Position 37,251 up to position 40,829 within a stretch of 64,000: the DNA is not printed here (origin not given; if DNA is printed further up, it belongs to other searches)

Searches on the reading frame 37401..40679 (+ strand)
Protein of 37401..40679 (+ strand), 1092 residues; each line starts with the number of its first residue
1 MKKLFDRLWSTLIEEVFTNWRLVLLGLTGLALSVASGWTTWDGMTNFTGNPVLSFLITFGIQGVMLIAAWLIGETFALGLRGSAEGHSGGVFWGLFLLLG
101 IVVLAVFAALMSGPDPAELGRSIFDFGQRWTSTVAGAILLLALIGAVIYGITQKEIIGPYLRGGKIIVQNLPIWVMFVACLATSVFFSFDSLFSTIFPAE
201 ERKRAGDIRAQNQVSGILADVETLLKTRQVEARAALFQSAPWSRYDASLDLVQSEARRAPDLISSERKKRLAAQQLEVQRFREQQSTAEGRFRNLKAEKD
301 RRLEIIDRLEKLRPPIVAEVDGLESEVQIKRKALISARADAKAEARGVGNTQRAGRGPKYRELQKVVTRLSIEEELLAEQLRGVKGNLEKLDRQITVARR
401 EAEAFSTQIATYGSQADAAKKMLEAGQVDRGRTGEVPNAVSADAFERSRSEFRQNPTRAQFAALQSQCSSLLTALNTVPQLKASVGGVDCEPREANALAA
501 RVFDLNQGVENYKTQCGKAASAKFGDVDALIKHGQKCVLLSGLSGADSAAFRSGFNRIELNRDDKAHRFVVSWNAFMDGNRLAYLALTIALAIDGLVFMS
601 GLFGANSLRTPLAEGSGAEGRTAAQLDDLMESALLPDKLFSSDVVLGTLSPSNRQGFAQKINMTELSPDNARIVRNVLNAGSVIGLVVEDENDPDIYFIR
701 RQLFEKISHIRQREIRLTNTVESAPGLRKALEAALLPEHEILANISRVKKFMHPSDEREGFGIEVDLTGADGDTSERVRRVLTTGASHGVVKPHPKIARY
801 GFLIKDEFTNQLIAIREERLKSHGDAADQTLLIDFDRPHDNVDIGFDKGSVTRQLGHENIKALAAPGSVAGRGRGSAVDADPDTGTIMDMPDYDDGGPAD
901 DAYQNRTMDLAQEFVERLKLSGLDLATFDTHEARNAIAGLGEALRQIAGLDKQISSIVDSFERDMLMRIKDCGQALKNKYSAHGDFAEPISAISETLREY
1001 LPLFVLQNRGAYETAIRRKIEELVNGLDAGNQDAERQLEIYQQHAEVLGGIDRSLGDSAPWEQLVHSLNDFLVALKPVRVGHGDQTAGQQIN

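Call 6: search_protein_families(library=pfam, proteins=[window:37401-40679:+], max_evalue=0.1)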
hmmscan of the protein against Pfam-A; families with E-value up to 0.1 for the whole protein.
window:37401-40679:+ (1092 aa): 0 families

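Call 7: search_protein_families(library=ncbifam, proteins=[window:37401-40679:+], max_evalue=0.1)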
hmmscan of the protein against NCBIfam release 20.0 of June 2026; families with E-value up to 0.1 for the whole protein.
window:37401-40679:+ (1092 aa): 2 families
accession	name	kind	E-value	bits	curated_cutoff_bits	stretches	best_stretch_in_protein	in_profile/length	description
TIGR04523.1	Mplasa_alph_rch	subfamily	0.0037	15.3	270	1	266-423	486-647/745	helix-rich protein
NF041291.1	StbC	equivalog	0.029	14.7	100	0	934-995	27-88/122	plasmid stabilization protein StbC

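Call 8: search_protein_families(library=padloc, proteins=[window:37401-40679:+], max_evalue=0.1)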
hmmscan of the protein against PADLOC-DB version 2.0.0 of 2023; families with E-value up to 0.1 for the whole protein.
window:37401-40679:+ (1092 aa): 1 family
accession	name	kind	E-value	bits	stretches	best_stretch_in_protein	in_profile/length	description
PDLC03859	LmuB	-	0.055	10.7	1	269-423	349-486/611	-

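Call 9: find_homologous_proteins(query=window:37401-40679:+)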
Query window:37401-40679:+ (1092 aa): 439 proteins with E <= 0.001 among 8000 candidates; the best 120 are listed.
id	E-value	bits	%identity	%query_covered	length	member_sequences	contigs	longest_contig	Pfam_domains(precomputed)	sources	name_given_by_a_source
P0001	0.0e+0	2420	100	100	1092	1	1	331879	-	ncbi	-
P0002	0.0e+0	1353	60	98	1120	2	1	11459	-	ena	-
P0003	0.0e+0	1336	58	100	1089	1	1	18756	-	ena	-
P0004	0.0e+0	1288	69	75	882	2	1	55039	-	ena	-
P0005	1.4e-203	697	44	76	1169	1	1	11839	-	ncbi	-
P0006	8.0e-191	655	44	66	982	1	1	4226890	PF14362.12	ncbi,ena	-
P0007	1.3e-182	627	44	65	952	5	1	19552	-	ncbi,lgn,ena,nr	ncbi:hypothetical protein MnTg02_00834 [bacterium MnTg02]|nr:hypothetical protein MnTg02_00834 [bact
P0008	6.6e-181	622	44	68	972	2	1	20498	-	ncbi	ncbi:MAG: hypothetical protein ACRBBN_11150 [Methyloligellaceae bacterium]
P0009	2.9e-180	620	43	69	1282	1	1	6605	-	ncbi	-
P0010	8.4e-178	612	43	67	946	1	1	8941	-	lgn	-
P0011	2.4e-176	607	43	65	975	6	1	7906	-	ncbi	ncbi:MAG: hypothetical protein ACR2OW_01050 [Methyloligellaceae bacterium]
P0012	1.3e-175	604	42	68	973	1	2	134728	PF14362.12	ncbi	-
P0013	7.0e-175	602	40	73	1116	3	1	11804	-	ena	-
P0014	2.8e-173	597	44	66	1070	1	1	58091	PF14362.12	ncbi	-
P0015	8.9e-173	595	40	73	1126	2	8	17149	PF19220.7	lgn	-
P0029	1.0e-169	585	35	97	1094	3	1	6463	PF19220.7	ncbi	-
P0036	4.9e-169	583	40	72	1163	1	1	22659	PF14362.12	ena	-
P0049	3.3e-167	576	42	66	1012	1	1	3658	PF14362.12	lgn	-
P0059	2.5e-165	570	39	74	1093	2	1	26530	PF14362.12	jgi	-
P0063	5.9e-165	569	35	97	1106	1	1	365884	PF14362.12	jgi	jgi:hypothetical protein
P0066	1.3e-164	568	40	72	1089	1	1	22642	PF14362.12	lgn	-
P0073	3.9e-164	566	41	73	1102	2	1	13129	PF14362.12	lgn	-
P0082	4.9e-162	559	41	72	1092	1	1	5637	PF14362.12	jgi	jgi:hypothetical protein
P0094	5.2e-161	556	34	94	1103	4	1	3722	PF14362.12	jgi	jgi:hypothetical protein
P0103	8.1e-160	552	35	95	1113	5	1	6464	PF14362.12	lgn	-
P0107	8.5e-159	549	38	75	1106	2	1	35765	PF14362.12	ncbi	-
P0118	5.2e-158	546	39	74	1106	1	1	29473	PF14362.12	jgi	-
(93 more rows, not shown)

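Call 10: find_encoding_contigs(protein=P0001, flank=10000, max_places=3)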
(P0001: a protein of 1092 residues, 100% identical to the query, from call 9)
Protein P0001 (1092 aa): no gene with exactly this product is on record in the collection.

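Call 11: find_encoding_contigs(protein=P0006, flank=8000, max_places=3)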
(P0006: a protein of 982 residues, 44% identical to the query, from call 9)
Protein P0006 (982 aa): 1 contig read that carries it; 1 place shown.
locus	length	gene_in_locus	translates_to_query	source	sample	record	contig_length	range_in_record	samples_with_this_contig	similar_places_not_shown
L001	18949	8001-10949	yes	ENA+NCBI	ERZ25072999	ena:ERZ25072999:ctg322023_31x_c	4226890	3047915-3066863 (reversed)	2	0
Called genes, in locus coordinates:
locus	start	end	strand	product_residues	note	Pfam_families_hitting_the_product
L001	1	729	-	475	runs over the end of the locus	PF00437:T2SSE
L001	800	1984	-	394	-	-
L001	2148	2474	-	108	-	-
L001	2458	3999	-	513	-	PF13629:T2SS-T3SS_pil_N, PF04972:BON (weak), PF00263:Secretin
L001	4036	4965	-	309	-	PF16976:RcpC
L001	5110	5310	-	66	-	-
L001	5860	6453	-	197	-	-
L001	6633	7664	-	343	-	PF01734:Patatin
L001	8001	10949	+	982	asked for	PF14362:DUF4407 (weak)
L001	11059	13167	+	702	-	PF00929:RNase_T, PF13482:RNase_H_2 (faint), PF00571:CBS, PF03445:DUF294, PF10335:DUF294_C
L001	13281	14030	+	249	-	PF00106:adh_short, PF08659:KR, PF13561:adh_short_C2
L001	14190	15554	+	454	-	PF17408:MCD_N, PF05292:MCD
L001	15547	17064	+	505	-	PF00501:AMP-binding, PF13193:AMP-binding_C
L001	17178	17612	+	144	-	PF01797:Y1_Tnp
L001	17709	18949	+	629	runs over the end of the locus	-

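Call 13: find_related_loci(query=A1, collection=genome_contigs, flank=10000)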
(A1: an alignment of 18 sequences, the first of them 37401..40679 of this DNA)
Query A1 (1092 aa) in genome_contigs; peptide patterns used: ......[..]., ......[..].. (x = any residue, [..] = any of these).
446 stretches matched a pattern; 405 encode a relative of the query (tblastn E <= 1e-3); the best 80 are kept; 80 distinct loci.
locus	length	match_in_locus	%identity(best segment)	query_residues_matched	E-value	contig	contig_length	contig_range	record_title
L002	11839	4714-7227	44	1-829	0e+0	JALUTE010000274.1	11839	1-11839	MAG: Methyloligella sp. isolate S146_metabat2_scaf2bin.230 S146_NODE_3064_length_11839_cov_2.060280, whole genome shotgu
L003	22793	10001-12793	44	4-1037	0e+0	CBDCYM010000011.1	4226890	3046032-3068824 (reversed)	MAG: Methyloligellaceae bacterium isolate 73a628f4-929f-4442-8e4f-64c1ab0d76f4 genome assembly, contig: chromosome_2, wh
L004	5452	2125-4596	41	1-792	6e-177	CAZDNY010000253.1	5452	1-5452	MAG TPA_asm: uncultured Hyphomicrobiaceae bacterium isolate binchicken_co176_32 genome assembly, contig: NODE_14713_leng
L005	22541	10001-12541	41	1-796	8e-173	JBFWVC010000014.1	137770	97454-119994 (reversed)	MAG: Hyphomicrobiaceae bacterium isolate CA_2019_TPBF_85 NODE_1166_length_137770_cov_223.351714_TPBF, whole genome shotg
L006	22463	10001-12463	40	1-792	6e-169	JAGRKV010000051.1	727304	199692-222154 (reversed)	MAG: Hyphomicrobiaceae bacterium isolate HKST-UBA48 k127_1973702, whole genome shotgun sequence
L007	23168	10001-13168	35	1-1061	2e-168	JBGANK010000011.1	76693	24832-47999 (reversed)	MAG: Hyphomicrobiaceae bacterium isolate MAG_AAO_AS.60 AAOAS-60_NODE_11_length_76693_cov_4.744916, whole genome shotgun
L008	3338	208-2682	39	1-796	7e-177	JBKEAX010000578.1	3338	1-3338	MAG: Hyphomicrobiaceae bacterium isolate VLC_087 k121_11388411, whole genome shotgun sequence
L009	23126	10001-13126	34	1-1071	2e-171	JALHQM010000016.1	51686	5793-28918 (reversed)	MAG: Hyphomicrobium sp. isolate bin.89 c_000000003280, whole genome shotgun sequence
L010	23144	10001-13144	34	1-1077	1e-171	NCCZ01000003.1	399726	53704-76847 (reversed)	MAG: Hyphomicrobium sp. 12-62-95 04302015_12_scaffold_8, whole genome shotgun sequence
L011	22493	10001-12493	39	1-808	1e-164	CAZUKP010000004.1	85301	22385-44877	MAG TPA_asm: uncultured Hyphomicrobium sp. isolate SRP214966_co2_25 genome assembly, contig: NODE_212_length_85301_cov_9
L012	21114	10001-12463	39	1-796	1e-164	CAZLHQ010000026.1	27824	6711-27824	MAG TPA_asm: uncultured Hyphomicrobiaceae bacterium isolate SRP173033_co1_27 genome assembly, contig: NODE_2609_length_2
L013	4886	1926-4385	38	3-796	2e-168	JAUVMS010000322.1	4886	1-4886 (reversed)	MAG: Hyphomicrobiales bacterium isolate CSMAG_590 CSMAG_590_k141_816420_length_4886_cov_10.0000, whole genome shotgun se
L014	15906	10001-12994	35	3-1023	1e-163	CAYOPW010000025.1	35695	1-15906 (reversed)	MAG TPA_asm: uncultured Hyphomicrobium sp. isolate binchicken_co262_272 genome assembly, contig: NODE_1020_length_35695_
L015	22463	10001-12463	41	1-795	1e-162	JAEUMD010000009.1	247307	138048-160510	MAG: Hyphomicrobiaceae bacterium isolate new MAG-138 k141_3708196, whole genome shotgun sequence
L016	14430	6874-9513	38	9-823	5e-163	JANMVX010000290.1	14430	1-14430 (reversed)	MAG: Hyphomicrobiaceae bacterium isolate OTE_88_metabat_455_sub OTE_88_k141_1907884, whole genome shotgun sequence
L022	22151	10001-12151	42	12-717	1e-161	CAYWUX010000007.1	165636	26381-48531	MAG TPA_asm: uncultured Hyphomicrobiaceae bacterium isolate binchicken_co262_356 genome assembly, contig: NODE_36_length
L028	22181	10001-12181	41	4-719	3e-160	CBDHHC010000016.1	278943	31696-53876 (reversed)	MAG: Methyloligellaceae bacterium isolate 6e79dc5b-b747-4b3e-a7fd-7c60e5cccdde genome assembly, contig: contig_16, whole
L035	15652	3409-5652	39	4-840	1e-158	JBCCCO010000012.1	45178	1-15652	MAG: Pseudomonadota bacterium isolate P01_A01_bin.61 k141_626779_length_45178_cov_22.6775, whole genome shotgun sequence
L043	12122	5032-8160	33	1-1071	2e-160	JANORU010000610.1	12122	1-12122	MAG: Hyphomicrobium sp. isolate VAR_4_metabat_130_sub VAR_4_k141_2231258, whole genome shotgun sequence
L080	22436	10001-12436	35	3-808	1e-149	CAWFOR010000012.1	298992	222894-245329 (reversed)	MAG: uncultured Alphaproteobacteria bacterium isolate MFD05942.bin.1.432 genome assembly, contig: contig_24154, whole ge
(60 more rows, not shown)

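Call 24: find_encoding_contigs(protein=P0002, flank=10000, max_places=2)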
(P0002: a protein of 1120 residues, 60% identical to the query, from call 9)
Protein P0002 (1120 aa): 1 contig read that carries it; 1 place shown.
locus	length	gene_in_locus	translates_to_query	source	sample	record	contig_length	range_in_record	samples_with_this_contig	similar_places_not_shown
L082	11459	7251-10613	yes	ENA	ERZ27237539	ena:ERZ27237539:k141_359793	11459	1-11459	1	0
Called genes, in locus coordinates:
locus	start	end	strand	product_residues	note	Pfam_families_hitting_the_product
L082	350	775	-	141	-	-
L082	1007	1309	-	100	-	PF01783:Ribosomal_L32p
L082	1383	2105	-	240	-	PF00912:Transgly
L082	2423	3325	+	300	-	PF00348:polyprenyl_synt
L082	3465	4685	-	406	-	PF04551:GcpE, PF26540:GcpE_C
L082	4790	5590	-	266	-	PF00950:ABC-3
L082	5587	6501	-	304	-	PF00005:ABC_tran, PF13401:AAA_22 (weak), PF13304:AAA_21 (faint)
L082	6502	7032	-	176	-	PF01475:FUR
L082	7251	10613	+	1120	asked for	-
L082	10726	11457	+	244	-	?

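Call 25: find_encoding_contigs(protein=P0003, flank=10000, max_places=2)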
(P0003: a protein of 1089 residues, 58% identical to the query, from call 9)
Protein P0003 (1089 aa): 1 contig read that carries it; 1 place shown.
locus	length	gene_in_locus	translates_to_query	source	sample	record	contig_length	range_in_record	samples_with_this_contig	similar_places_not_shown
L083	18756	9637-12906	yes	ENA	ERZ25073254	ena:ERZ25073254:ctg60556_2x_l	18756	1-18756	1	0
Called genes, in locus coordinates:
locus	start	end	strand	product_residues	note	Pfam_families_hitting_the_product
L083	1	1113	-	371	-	?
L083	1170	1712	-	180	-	-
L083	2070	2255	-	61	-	PF01783:Ribosomal_L32p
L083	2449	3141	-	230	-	PF00912:Transgly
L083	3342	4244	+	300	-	PF00348:polyprenyl_synt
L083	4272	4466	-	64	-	PF26540:GcpE_C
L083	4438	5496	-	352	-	PF04551:GcpE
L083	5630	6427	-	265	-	PF00950:ABC-3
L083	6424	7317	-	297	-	PF00005:ABC_tran, PF13401:AAA_22 (weak), PF13304:AAA_21 (faint)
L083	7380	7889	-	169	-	PF01475:FUR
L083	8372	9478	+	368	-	PF00108:Thiolase_N, PF00109:ketoacyl-synt (weak), PF02803:Thiolase_C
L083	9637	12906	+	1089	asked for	-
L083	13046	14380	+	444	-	PF13768:VWA_3 (weak), PF00092:VWA, PF13519:VWA_2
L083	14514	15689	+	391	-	PF01734:Patatin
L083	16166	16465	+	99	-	PF07411:DUF1508 (weak)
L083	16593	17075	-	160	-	PF13532:2OG-FeII_Oxy_2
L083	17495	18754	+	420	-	?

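Call 26: find_encoding_contigs(protein=P0004, flank=10000, max_places=2)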
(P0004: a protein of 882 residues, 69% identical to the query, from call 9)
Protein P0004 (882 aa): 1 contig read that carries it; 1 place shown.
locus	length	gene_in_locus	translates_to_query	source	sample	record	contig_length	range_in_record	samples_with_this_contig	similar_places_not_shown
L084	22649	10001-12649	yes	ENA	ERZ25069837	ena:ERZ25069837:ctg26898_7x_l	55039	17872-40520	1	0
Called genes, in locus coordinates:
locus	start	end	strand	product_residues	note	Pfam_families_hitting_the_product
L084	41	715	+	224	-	PF07879:PHB_acc_N, PF05233:PHB_acc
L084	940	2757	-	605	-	PF00990:GGDEF, PF00563:EAL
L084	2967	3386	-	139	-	-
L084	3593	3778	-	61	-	PF01783:Ribosomal_L32p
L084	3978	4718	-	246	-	PF00912:Transgly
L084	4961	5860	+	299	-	PF00348:polyprenyl_synt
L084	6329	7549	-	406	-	PF04551:GcpE, PF26540:GcpE_C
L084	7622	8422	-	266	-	PF00950:ABC-3, PF01032:FecCD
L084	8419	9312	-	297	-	PF00005:ABC_tran, PF13304:AAA_21 (faint)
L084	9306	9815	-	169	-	PF01475:FUR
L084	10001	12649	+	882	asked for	-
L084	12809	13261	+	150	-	-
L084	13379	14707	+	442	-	PF00092:VWA, PF13519:VWA_2, PF13768:VWA_3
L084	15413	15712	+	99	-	PF07411:DUF1508 (weak)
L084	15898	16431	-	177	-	PF13532:2OG-FeII_Oxy_2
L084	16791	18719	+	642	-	PF00012:HSP70, PF06723:MreB_Mbl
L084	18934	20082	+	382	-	PF00226:DnaJ, PF01556:DnaJ_C, PF00684:DnaJ_CXXCXGXG, PF27439:DnaJ_C_2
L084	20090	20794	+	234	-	PF00215:OMPdecase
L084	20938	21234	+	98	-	-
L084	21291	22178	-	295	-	PF00763:THF_DHG_CYH, PF02882:THF_DHG_CYH_C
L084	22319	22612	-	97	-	PF02325:CCB3_YggT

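Call 27: list_cluster_members(proteins=[window:37401-40679:+, window:40799-42127:+, window:42301-43479:+])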
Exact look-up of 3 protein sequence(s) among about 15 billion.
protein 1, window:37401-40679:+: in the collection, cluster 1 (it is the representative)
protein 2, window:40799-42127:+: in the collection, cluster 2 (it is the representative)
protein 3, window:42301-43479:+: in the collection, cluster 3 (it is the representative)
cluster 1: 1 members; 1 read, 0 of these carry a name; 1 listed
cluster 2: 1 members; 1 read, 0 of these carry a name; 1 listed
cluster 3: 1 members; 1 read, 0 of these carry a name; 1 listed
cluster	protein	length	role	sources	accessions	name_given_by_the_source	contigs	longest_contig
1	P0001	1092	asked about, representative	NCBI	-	-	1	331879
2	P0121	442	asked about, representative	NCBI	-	-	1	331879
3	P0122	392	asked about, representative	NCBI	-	-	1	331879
